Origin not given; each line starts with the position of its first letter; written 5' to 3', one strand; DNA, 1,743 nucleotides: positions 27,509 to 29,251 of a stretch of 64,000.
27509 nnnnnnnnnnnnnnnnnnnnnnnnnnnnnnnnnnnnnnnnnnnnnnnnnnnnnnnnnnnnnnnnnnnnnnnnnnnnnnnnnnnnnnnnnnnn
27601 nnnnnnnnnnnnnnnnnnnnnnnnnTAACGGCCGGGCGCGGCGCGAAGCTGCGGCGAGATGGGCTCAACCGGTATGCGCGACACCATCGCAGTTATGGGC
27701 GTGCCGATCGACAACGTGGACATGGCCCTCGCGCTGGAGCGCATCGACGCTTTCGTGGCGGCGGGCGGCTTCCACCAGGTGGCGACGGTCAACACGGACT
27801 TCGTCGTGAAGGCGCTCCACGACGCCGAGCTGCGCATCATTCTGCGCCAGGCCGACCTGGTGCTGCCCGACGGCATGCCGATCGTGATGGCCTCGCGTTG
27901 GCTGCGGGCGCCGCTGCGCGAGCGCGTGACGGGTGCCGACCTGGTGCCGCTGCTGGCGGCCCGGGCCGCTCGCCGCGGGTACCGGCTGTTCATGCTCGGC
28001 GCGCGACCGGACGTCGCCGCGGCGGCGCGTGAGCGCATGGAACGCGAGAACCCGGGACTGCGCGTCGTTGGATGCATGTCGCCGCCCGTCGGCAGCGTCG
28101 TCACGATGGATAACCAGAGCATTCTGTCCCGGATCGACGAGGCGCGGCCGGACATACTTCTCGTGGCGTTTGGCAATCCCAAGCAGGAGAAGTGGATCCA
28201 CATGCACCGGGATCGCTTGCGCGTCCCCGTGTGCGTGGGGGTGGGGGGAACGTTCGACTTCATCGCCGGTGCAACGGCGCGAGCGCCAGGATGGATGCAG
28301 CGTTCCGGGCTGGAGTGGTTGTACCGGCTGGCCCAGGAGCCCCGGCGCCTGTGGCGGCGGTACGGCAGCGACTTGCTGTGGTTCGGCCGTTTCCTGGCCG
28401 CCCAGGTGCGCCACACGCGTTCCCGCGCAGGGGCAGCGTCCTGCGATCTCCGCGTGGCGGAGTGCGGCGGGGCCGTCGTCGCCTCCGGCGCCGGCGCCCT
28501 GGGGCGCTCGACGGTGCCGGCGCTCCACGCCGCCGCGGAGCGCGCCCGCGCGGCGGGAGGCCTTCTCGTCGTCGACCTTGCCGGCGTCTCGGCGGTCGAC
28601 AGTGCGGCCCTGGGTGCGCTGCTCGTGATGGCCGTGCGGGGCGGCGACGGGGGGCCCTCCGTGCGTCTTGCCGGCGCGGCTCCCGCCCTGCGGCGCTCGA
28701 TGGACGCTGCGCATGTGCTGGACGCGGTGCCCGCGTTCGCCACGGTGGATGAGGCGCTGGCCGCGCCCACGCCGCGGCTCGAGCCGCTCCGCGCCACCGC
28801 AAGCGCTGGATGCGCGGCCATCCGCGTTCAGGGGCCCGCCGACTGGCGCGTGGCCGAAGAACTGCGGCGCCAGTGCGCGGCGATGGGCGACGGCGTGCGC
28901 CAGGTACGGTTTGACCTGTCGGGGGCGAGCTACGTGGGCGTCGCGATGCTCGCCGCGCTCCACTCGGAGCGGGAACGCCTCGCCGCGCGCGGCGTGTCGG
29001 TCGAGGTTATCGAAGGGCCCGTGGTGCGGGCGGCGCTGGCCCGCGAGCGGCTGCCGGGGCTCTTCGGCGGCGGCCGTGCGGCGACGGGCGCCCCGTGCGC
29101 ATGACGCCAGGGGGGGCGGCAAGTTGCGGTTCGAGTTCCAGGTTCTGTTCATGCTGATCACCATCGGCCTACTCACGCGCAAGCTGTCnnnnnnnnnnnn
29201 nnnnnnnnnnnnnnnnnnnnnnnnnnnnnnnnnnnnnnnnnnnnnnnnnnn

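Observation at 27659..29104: GT26 (WecG/TagA/CpsF) glycosyltransferase fused to two STAS domains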

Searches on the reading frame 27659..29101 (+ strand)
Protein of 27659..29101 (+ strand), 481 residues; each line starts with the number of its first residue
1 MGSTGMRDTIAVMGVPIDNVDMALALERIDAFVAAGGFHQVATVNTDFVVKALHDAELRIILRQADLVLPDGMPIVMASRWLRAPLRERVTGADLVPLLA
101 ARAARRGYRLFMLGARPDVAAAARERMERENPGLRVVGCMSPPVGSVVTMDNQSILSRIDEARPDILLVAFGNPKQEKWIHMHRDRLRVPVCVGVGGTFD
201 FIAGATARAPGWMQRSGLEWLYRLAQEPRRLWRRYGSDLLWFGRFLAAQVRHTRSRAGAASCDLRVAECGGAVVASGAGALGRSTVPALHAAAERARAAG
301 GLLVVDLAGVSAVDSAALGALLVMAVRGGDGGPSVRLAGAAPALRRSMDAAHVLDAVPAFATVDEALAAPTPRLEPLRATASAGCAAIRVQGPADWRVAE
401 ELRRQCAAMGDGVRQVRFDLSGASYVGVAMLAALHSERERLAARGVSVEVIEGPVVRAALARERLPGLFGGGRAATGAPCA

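Call 3: search_protein_families(library=pfam, proteins=[window:27659-29101:+], max_evalue=10)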
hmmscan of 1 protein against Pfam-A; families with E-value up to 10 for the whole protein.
window:27659-29101:+ (481 aa): 3 families
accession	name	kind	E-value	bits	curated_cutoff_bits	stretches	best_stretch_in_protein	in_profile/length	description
PF03808.19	Glyco_tran_WecG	-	5.9e-66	221.8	27.4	1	65-235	1-168/168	Glycosyl transferase WecG/TagA/CpsF family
PF01740.26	STAS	-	2.2e-16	60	22.6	2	284-366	22-106/106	STAS domain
PF13466.11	STAS_2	-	1.8e-15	57.3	29.2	2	278-350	4-76/80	STAS domain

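Call 4: search_protein_families(library=ncbifam, proteins=[window:27659-29101:+], max_evalue=10)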
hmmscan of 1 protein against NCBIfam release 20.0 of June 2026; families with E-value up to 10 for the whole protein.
window:27659-29101:+ (481 aa): 7 families
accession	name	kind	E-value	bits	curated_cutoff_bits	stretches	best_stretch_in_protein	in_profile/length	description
NF041872.1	EPS_EpsA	equivalog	9.2e-54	182.6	500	1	9-258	17-263/265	exopolysaccharide biosynthesis glycosyltransferase EpsA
TIGR00696.1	wecG_tagA_cpsF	superfamily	8.3e-48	162.5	69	1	61-235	2-173/178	WecB/TagA/CpsF family glycosyltransferase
NF041710.1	UDPacetylman_taseTarA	equivalog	9.5e-40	136.6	350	1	7-233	6-229/247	N-acetylglucosaminyldiphosphoundecaprenol N-acetyl-beta-D-mannosaminyltransferase TarA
NF002980.1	PRK03692.1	equivalog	8.6e-32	110.5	323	1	41-235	35-226/240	lipopolysaccharide N-acetylmannosaminouronosyltransferase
TIGR00377.1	ant_ant_sig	superfamily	7.4e-11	41.9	53.45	2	264-365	5-108/108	anti-sigma factor antagonist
TIGR02886.1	spore_II_AA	equivalog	0.0025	17.8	114.75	2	303-367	42-106/106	anti-sigma F factor antagonist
NF033618.0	mlaB_1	equivalog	0.0096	16.3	90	1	279-344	16-79/94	lipid asymmetry maintenance protein MlaB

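Call 7: find_homologous_proteins(query=window:27659-29101:+)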
Query window:27659-29101:+ (481 aa): 1303 proteins with E <= 0.001 among 8000 candidates; the best 120 are listed.
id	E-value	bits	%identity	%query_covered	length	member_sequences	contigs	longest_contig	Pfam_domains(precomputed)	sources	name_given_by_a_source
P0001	7.6e-298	1006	100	98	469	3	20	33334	PF01740.27,PF03808.20,PF13466.13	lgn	-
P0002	9.1e-138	478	51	96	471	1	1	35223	PF01740.27,PF03808.20,PF13466.13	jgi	jgi:N-acetylglucosaminyldiphosphoundecaprenol N-acetyl-beta-D-mannosaminyltransferase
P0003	3.8e-137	476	49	96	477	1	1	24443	PF01740.27,PF03808.20,PF13466.13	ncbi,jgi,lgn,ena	jgi:N-acetylglucosaminyldiphosphoundecaprenol N-acetyl-beta-D-mannosaminyltransferase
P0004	1.7e-135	471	51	99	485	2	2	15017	PF01740.27,PF03808.20,PF13466.13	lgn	-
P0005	5.9e-135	469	51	96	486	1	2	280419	PF01740.27,PF03808.20,PF13466.13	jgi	-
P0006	2.1e-132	460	49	96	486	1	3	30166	PF01740.27,PF03808.20,PF13466.13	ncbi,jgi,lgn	jgi:N-acetylglucosaminyldiphosphoundecaprenol N-acetyl-beta-D-mannosaminyltransferase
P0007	1.7e-131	457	48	99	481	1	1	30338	PF01740.27,PF03808.20,PF13466.13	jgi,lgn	jgi:N-acetylglucosaminyldiphosphoundecaprenol N-acetyl-beta-D-mannosaminyltransferase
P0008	1.0e-130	455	50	96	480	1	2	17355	PF01740.27,PF03808.20,PF13466.13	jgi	jgi:N-acetylglucosaminyldiphosphoundecaprenol N-acetyl-beta-D-mannosaminyltransferase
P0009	1.6e-130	454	49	97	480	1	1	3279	PF01740.27,PF03808.20,PF13466.13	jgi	jgi:N-acetylglucosaminyldiphosphoundecaprenol N-acetyl-beta-D-mannosaminyltransferase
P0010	1.8e-130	454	48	96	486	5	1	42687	PF01740.27,PF03808.20,PF13466.13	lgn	-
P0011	3.5e-130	453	49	96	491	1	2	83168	PF01740.27,PF03808.20,PF13466.13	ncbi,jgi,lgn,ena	jgi:N-acetylglucosaminyldiphosphoundecaprenol N-acetyl-beta-D-mannosaminyltransferase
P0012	1.1e-129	451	50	96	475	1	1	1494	PF01740.27,PF03808.20,PF13466.13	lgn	-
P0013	3.3e-129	450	48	98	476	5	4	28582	PF01740.27,PF03808.20,PF13466.13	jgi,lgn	jgi:N-acetylglucosaminyldiphosphoundecaprenol N-acetyl-beta-D-mannosaminyltransferase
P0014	7.7e-129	449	57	75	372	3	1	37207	PF01740.27,PF03808.20,PF13466.13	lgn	-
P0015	1.0e-128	448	51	96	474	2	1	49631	PF01740.27,PF03808.20,PF13466.13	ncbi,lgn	-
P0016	1.4e-128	448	50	96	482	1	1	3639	PF01740.27,PF03808.20,PF13466.13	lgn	-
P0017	1.6e-128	448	47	96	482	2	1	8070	PF01740.27,PF03808.20,PF13466.13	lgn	-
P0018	2.1e-128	447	50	99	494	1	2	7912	PF01740.27,PF03808.20,PF13466.13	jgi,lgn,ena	-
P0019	3.1e-128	447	57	76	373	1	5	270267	PF01740.27,PF03808.20,PF13466.13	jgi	jgi:N-acetylglucosaminyldiphosphoundecaprenol N-acetyl-beta-D-mannosaminyltransferase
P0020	1.2e-127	445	47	96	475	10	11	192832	PF01740.27,PF03808.20,PF13466.13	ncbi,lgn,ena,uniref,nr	ncbi:WecB/TagA/CpsF family glycosyltransferase [Armatimonas sp.]|uniref:WecB/TagA/CpsF family glycos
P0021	4.5e-126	439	46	97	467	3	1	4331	PF01740.27,PF03808.20,PF13466.13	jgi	jgi:N-acetylglucosaminyldiphosphoundecaprenol N-acetyl-beta-D-mannosaminyltransferase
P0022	5.0e-126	439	47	96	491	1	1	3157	PF01740.27,PF03808.20,PF13466.13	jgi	-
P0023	8.1e-126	439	47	96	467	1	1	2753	PF01740.27,PF03808.20,PF13466.13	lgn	-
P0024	2.5e-125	437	45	97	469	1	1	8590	PF01740.27,PF03808.20,PF13466.13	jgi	jgi:N-acetylglucosaminyldiphosphoundecaprenol N-acetyl-beta-D-mannosaminyltransferase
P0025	5.0e-124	433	49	96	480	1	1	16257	PF01740.27,PF03808.20,PF13466.13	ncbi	-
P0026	1.0e-122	428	46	97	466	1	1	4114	PF01740.27,PF03808.20,PF13466.13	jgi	jgi:N-acetylglucosaminyldiphosphoundecaprenol N-acetyl-beta-D-mannosaminyltransferase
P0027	2.4e-122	427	47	96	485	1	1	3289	PF01740.27,PF03808.20,PF13466.13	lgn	-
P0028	3.9e-121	423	47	95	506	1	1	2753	PF01740.27,PF03808.20,PF13466.13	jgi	jgi:N-acetylglucosaminyldiphosphoundecaprenol N-acetyl-beta-D-mannosaminyltransferase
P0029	8.1e-121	422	43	97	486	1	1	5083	PF01740.27,PF03808.20,PF13466.13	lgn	-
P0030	8.2e-121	422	49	97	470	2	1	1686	PF01740.27,PF03808.20,PF13466.13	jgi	jgi:N-acetylglucosaminyldiphosphoundecaprenol N-acetyl-beta-D-mannosaminyltransferase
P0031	3.1e-120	420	43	97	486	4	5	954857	PF01740.27,PF03808.20,PF13466.13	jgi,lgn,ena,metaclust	jgi:N-acetylglucosaminyldiphosphoundecaprenol N-acetyl-beta-D-mannosaminyltransferase|metaclust:\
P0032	5.6e-120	419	46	96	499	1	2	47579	PF01740.27,PF03808.20,PF13466.13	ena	-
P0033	7.9e-120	419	45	97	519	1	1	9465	PF01740.27,PF03808.20,PF13466.13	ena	-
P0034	8.2e-120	419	43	98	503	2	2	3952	PF01740.27,PF03808.20,PF13466.13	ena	-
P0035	1.3e-119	418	44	99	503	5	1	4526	PF01740.27,PF03808.20,PF13466.13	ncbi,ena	-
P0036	1.4e-119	418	43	94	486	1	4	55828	PF01740.27,PF03808.20,PF13466.13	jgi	jgi:N-acetylglucosaminyldiphosphoundecaprenol N-acetyl-beta-D-mannosaminyltransferase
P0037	3.1e-119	417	44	96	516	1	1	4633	PF01740.27,PF03808.20,PF13466.13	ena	-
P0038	4.1e-119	417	45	96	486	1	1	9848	PF01740.27,PF03808.20,PF13466.13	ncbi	-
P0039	9.4e-119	415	54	76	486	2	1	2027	PF01740.27,PF03808.20,PF13466.13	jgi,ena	-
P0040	1.2e-118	415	56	76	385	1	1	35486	PF01740.27,PF03808.20,PF13466.13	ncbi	-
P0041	3.3e-118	414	46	74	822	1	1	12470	PF01740.27,PF03808.20,PF02397.23,PF13466.13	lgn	-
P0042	5.8e-118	413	44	98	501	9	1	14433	PF01740.27,PF03808.20,PF13466.13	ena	-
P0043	1.2e-117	412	44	96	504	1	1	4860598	PF01740.27,PF03808.20,PF13466.13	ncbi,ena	-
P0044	1.0e-116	409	45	96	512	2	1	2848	PF01740.27,PF03808.20,PF13466.13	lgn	-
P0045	1.3e-116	408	45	96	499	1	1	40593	PF01740.27,PF03808.20,PF13466.13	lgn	-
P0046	2.8e-116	407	55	75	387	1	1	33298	PF01740.27,PF03808.20,PF13466.13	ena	-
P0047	5.6e-116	406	45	96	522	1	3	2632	PF01740.27,PF03808.20,PF13466.13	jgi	jgi:N-acetylglucosaminyldiphosphoundecaprenol N-acetyl-beta-D-mannosaminyltransferase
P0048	1.4e-115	405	42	96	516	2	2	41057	PF01740.27,PF03808.20,PF13466.13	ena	-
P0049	2.2e-115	404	47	99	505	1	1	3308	PF01740.27,PF03808.20,PF13466.13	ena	-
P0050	4.8e-115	403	47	96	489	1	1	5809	PF01740.27,PF03808.20,PF13466.13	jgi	jgi:N-acetylglucosaminyldiphosphoundecaprenol N-acetyl-beta-D-mannosaminyltransferase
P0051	8.1e-115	402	48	89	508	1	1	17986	PF01740.27,PF03808.20,PF13466.13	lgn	-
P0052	1.6e-114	401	45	95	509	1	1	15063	PF01740.27,PF03808.20,PF13466.13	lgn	-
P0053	4.9e-114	400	45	96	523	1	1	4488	PF01740.27,PF03808.20,PF13466.13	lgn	-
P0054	7.5e-114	399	45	96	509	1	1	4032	PF01740.27,PF03808.20,PF13466.13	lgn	-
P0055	1.0e-113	399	46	95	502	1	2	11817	PF01740.27,PF03808.20,PF13466.13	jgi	jgi:N-acetylglucosaminyldiphosphoundecaprenol N-acetyl-beta-D-mannosaminyltransferase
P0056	1.1e-113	399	44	95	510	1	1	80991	PF01740.27,PF03808.20,PF13466.13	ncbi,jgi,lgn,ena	jgi:N-acetylglucosaminyldiphosphoundecaprenol N-acetyl-beta-D-mannosaminyltransferase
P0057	1.9e-113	398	44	89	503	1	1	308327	PF01740.27,PF03808.20,PF13466.13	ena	-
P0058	2.0e-113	398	43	96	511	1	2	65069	PF01740.27,PF03808.20,PF13466.13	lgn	-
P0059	2.1e-113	398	44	96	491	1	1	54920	PF01740.27,PF03808.20,PF13466.13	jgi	jgi:N-acetylglucosaminyldiphosphoundecaprenol N-acetyl-beta-D-mannosaminyltransferase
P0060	2.8e-113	397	54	70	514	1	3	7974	PF01740.27,PF03808.20,PF13466.13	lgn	-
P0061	9.4e-113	396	44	97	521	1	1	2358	PF01740.27,PF03808.20,PF13466.13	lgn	-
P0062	1.6e-112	395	44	96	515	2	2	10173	PF01740.27,PF03808.20,PF13466.13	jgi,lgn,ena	-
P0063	1.8e-112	395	46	89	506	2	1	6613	PF01740.27,PF03808.20,PF13466.13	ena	-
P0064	2.6e-112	394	46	88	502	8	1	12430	PF01740.27,PF03808.20,PF13466.13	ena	-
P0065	4.7e-112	393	44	96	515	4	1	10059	PF01740.27,PF03808.20,PF13466.13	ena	-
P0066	4.8e-112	393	47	96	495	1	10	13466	PF01740.27,PF03808.20,PF13466.13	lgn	-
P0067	7.0e-112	393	43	97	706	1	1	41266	PF01740.27,PF03808.20,PF02397.23,PF13466.13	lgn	-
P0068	1.2e-111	392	45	96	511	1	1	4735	PF01740.27,PF03808.20,PF13466.13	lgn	-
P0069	1.3e-111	392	44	96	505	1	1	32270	PF01740.27,PF03808.20,PF13466.13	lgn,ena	-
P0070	1.7e-111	391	46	96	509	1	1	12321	PF01740.27,PF03808.20,PF13466.13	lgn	-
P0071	3.0e-111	391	45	96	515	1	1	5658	PF01740.27,PF03808.20,PF13466.13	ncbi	-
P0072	5.9e-111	390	43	99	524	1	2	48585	PF01740.27,PF03808.20,PF13466.13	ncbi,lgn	-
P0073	6.0e-111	390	41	96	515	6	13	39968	PF01740.27,PF03808.20,PF13466.13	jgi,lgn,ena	-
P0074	1.1e-110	389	44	99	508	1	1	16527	PF01740.27,PF03808.20,PF13466.13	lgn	-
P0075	1.4e-109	385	46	90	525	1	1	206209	PF01740.27,PF03808.20,PF13466.13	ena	-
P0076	4.2e-109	384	43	96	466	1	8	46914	PF01740.27,PF03808.20,PF13466.13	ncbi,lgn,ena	-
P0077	7.6e-109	383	46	85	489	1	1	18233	PF01740.27,PF03808.20,PF13466.13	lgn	-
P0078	1.5e-108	382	43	96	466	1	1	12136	PF01740.27,PF03808.20,PF13466.13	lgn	-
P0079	3.7e-108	380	46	90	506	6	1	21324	PF01740.27,PF03808.20,PF13466.13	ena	-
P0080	8.4e-108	379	44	99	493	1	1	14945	PF01740.27,PF03808.20,PF13466.13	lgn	-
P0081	9.0e-108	379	41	96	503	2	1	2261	PF01740.27,PF03808.20,PF13466.13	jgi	-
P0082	1.4e-107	379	46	96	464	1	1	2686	PF01740.27,PF03808.20,PF13466.13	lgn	-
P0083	5.8e-107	376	44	96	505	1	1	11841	PF01740.27,PF03808.20,PF13466.13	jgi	jgi:N-acetylglucosaminyldiphosphoundecaprenol N-acetyl-beta-D-mannosaminyltransferase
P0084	2.3e-106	375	42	96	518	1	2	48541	PF01740.27,PF03808.20,PF13466.13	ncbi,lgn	-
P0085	4.2e-106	374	45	96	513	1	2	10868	PF01740.27,PF03808.20,PF13466.13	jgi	jgi:N-acetylglucosaminyldiphosphoundecaprenol N-acetyl-beta-D-mannosaminyltransferase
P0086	5.1e-106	373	49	81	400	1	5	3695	PF01740.27,PF03808.20,PF13466.13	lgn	-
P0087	5.2e-106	373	45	96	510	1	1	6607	PF01740.27,PF03808.20,PF13466.13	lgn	-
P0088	1.6e-105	372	42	96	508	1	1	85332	PF01740.27,PF03808.20,PF13466.13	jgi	jgi:N-acetylglucosaminyldiphosphoundecaprenol N-acetyl-beta-D-mannosaminyltransferase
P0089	2.9e-105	371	45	92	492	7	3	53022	PF01740.27,PF03808.20,PF13466.13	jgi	-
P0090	3.1e-105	371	50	70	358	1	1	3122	PF01740.27,PF03808.20,PF13466.13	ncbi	ncbi:MAG: WecB/TagA/CpsF family glycosyltransferase, partial [Chthonomonadales bacterium]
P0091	1.1e-104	369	51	76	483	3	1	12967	PF01740.27,PF03808.20,PF13466.13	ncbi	-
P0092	1.1e-104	369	52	75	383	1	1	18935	PF01740.27,PF03808.20,PF13466.13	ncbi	-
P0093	1.9e-104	368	51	75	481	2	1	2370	PF01740.27,PF03808.20,PF13466.13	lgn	-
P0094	7.2e-104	366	44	96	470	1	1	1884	PF01740.27,PF03808.20,PF13466.13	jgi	jgi:N-acetylglucosaminyldiphosphoundecaprenol N-acetyl-beta-D-mannosaminyltransferase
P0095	2.8e-103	364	51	75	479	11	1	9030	PF01740.27,PF03808.20,PF13466.13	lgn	-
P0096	4.2e-103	364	47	86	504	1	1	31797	PF01740.27,PF03808.20,PF13466.13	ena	-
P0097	9.3e-103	363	49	78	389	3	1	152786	PF01740.27,PF03808.20,PF13466.13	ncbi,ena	-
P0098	9.3e-103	363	48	80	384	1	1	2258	PF01740.27,PF03808.20,PF13466.13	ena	-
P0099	1.4e-102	362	44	96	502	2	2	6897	PF01740.27,PF03808.20,PF13466.13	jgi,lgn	-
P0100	4.0e-102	361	52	70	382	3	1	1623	PF01740.27,PF03808.20,PF13466.13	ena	-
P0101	6.1e-102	360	49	75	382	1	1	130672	PF01740.27,PF03808.20,PF13466.13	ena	-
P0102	1.8e-101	358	47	75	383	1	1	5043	PF01740.27,PF03808.20,PF13466.13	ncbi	-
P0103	2.1e-101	358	49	76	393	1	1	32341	PF01740.27,PF03808.20,PF13466.13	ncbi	-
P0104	4.4e-101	357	50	75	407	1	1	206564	PF01740.27,PF03808.20,PF13466.13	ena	-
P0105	4.5e-101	357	47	75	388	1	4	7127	PF01740.27,PF03808.20,PF13466.13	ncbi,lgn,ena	-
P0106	6.5e-101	357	43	92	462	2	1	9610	PF01740.27,PF03808.20,PF13466.13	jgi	jgi:N-acetylglucosaminyldiphosphoundecaprenol N-acetyl-beta-D-mannosaminyltransferase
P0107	1.1e-100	356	50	75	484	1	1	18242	PF01740.27,PF03808.20,PF13466.13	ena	-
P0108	1.3e-100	356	49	76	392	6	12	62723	PF01740.27,PF03808.20,PF13466.13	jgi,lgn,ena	-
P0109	1.5e-100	355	50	73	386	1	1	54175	PF01740.27,PF03808.20,PF13466.13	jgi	jgi:N-acetylglucosaminyldiphosphoundecaprenol N-acetyl-beta-D-mannosaminyltransferase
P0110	1.6e-100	355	45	97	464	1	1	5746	PF01740.27,PF03808.20,PF13466.13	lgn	-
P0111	1.7e-100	355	49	75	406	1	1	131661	PF01740.27,PF03808.20,PF13466.13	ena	-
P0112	2.0e-100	355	48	75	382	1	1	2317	PF01740.27,PF03808.20,PF13466.13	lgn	-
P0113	4.0e-100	354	49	77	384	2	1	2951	PF01740.27,PF03808.20,PF13466.13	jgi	jgi:N-acetylglucosaminyldiphosphoundecaprenol N-acetyl-beta-D-mannosaminyltransferase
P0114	4.5e-100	354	50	75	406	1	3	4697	PF01740.27,PF03808.20,PF13466.13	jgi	jgi:N-acetylglucosaminyldiphosphoundecaprenol N-acetyl-beta-D-mannosaminyltransferase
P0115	4.7e-100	354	43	96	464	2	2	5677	PF01740.27,PF03808.20,PF13466.13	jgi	jgi:N-acetylglucosaminyldiphosphoundecaprenol N-acetyl-beta-D-mannosaminyltransferase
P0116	1.6e-99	352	50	76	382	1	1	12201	PF01740.27,PF03808.20,PF13466.13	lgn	-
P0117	2.3e-99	351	43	96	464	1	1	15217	PF01740.27,PF03808.20,PF13466.13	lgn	-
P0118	3.3e-99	351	50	73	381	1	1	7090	PF01740.27,PF03808.20,PF13466.13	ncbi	-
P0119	6.3e-99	350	49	75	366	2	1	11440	PF01740.27,PF03808.20,PF13466.13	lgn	-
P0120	7.5e-99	350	44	96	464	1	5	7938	PF01740.27,PF03808.20,PF13466.13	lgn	-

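Call 9: find_encoding_contigs(protein=P0001, flank=10000, max_places=3)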
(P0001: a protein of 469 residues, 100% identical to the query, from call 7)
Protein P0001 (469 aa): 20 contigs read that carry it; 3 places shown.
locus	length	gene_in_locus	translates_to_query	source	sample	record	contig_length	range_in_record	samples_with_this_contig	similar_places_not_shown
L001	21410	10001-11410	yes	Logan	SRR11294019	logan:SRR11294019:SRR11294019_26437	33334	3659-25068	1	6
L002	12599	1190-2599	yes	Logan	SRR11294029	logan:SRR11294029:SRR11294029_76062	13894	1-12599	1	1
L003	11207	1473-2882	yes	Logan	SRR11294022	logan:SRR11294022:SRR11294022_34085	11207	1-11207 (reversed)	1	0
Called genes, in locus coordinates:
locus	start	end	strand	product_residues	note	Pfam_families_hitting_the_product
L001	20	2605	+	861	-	-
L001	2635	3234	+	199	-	PF21176:RecR_HhH, PF02132:RecR_ZnF, PF13662:Toprim_4, PF01751:Toprim, PF21175:RecR_C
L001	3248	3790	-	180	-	PF00702:Hydrolase, PF12710:HAD (faint), PF13419:HAD_2 (weak), PF13242:Hydrolase_like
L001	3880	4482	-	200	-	PF13580:SIS_2, PF01380:SIS (faint)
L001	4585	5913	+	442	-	PF02056:Glyco_hydro_4, PF11975:Glyco_hydro_4C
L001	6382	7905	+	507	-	-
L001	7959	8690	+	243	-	PF13614:AAA_31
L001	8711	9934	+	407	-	PF00535:Glycos_transf_2, PF13641:Glyco_tranf_2_3, PF13632:Glyco_trans_2_3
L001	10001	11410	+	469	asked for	PF03808:Glyco_tran_WecG, PF01740:STAS, PF13466:STAS_2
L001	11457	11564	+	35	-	-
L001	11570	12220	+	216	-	PF00132:Hexapep, PF14602:Hexapep_2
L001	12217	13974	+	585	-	PF12891:Glyco_hydro_44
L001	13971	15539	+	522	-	PF04932:Wzy_C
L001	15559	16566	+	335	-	PF00535:Glycos_transf_2, PF13641:Glyco_tranf_2_3, PF13632:Glyco_trans_2_3 (weak)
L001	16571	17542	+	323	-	PF00535:Glycos_transf_2, PF10111:Glyco_tranf_2_2 (weak), PF13641:Glyco_tranf_2_3, PF13632:Glyco_trans_2_3 (faint)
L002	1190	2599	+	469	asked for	PF03808:Glyco_tran_WecG, PF01740:STAS, PF13466:STAS_2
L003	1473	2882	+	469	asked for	PF03808:Glyco_tran_WecG, PF01740:STAS, PF13466:STAS_2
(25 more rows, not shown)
